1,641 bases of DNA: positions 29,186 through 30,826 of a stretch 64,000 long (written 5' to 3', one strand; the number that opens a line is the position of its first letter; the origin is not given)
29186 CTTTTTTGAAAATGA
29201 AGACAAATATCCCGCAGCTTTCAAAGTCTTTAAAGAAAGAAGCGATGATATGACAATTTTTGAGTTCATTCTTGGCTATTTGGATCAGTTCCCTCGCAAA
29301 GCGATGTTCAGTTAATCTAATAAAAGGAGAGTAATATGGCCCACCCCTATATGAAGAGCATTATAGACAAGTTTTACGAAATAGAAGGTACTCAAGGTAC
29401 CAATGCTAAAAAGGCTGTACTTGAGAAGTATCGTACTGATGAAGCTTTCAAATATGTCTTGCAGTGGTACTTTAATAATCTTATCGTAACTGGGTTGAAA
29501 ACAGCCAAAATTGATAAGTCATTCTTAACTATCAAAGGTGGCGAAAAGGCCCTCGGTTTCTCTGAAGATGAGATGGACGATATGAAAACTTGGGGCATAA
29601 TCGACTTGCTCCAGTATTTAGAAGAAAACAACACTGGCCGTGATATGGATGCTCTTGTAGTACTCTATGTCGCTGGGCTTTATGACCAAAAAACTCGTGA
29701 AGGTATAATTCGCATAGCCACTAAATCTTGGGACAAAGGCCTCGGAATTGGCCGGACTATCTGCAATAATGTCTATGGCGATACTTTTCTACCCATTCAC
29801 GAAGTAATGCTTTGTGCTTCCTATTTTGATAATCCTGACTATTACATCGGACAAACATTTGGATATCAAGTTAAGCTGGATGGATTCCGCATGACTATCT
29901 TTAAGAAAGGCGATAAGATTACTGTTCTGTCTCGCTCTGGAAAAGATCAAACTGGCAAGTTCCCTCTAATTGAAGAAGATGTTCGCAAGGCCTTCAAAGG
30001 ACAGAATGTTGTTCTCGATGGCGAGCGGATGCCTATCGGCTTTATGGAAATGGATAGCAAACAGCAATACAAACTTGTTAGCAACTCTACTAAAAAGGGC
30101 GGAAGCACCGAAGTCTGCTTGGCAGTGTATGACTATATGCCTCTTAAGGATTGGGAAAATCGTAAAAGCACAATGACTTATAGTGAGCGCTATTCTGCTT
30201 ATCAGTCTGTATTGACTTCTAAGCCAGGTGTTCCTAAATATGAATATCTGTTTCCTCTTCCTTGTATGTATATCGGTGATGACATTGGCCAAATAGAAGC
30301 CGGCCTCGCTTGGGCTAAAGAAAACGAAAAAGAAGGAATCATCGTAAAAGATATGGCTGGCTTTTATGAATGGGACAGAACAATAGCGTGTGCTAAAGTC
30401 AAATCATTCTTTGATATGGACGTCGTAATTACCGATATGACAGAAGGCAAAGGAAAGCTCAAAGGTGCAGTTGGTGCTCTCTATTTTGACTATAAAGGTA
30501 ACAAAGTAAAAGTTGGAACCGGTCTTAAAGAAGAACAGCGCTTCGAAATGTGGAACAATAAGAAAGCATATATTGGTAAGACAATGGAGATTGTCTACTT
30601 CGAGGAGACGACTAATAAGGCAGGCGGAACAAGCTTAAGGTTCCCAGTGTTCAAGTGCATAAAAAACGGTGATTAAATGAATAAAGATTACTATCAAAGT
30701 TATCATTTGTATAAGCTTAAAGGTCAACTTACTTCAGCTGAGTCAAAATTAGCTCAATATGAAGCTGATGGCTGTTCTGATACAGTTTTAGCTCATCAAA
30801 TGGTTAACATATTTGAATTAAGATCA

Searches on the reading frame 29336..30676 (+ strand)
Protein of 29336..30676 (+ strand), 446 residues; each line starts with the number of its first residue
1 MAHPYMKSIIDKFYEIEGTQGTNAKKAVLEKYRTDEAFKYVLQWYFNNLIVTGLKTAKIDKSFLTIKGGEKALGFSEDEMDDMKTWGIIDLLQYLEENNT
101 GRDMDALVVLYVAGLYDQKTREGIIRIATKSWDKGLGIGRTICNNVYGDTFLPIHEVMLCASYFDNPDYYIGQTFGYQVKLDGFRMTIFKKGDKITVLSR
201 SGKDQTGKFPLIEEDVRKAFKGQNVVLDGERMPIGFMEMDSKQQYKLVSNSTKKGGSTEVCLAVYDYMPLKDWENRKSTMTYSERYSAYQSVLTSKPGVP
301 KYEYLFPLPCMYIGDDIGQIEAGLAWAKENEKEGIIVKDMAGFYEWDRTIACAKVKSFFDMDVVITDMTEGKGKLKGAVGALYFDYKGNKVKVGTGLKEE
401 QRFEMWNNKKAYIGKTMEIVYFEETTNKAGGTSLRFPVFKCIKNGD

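Call 37: search_protein_families(library=pfam, proteins=[window:29336-30676:+], max_evalue=0.01)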
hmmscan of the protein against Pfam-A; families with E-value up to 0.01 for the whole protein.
window:29336-30676:+ (446 aa): 3 families
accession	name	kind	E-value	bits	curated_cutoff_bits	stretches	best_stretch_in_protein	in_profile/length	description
PF01068.26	DNA_ligase_A_M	-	1.4e-19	71.1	26.2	1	171-354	18-202/204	ATP dependent DNA ligase domain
PF14743.12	DNA_ligase_OB_2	-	3.5e-14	53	28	1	370-442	1-65/66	DNA ligase OB-like domain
PF09414.15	RNA_ligase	-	9.2e-05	23.1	27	1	178-355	6-170/171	RNA ligase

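Call 38: search_protein_families(library=phrogs, proteins=[window:29336-30676:+], max_evalue=0.01)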
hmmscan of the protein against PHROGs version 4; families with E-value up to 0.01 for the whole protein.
window:29336-30676:+ (446 aa): 2 families
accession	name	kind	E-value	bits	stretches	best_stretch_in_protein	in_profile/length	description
phrog_114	-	DNA, RNA and nucleotide metabolism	4.1e-70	238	1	5-442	87-497/634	ATP-dependent DNA ligase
phrog_12420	-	DNA, RNA and nucleotide metabolism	1.3e-09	39.3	1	14-136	12-119/133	ATP-dependent DNA ligase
